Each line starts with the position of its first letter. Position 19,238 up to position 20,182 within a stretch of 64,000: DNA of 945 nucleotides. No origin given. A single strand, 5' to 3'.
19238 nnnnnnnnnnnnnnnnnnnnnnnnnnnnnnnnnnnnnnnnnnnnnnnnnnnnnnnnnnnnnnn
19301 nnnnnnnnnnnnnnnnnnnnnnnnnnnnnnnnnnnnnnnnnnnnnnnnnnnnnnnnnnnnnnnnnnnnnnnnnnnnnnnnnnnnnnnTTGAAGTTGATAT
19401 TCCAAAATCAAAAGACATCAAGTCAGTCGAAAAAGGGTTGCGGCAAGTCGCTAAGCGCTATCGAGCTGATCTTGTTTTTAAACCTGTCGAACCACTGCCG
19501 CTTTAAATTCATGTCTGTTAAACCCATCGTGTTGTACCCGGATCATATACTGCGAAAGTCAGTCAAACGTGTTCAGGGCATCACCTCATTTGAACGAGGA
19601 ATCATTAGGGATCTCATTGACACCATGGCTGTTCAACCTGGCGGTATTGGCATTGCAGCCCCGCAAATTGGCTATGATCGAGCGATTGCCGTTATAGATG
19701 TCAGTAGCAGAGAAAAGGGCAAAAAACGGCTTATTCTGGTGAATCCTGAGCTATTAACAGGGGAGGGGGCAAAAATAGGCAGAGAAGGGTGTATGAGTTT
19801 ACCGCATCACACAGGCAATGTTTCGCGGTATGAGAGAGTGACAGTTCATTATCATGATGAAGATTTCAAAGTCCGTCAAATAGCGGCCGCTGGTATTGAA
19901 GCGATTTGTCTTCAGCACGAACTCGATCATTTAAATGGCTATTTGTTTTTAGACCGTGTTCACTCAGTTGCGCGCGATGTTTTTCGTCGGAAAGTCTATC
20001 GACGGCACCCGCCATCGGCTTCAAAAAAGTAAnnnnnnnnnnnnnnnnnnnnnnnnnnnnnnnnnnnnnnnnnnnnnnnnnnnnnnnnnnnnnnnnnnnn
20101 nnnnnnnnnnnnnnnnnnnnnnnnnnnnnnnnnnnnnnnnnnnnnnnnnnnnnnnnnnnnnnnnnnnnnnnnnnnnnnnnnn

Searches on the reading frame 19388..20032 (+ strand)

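Call 6: search_protein_families(library=pfam, proteins=[window:19388-20032:+])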
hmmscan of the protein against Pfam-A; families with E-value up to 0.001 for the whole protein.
window:19388-20032:+ (214 aa): 1 family
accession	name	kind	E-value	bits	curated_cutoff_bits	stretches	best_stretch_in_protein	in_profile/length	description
PF01327.26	Pep_deformylase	-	2.7e-45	154.2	22.8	1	44-195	1-154/156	Polypeptide deformylase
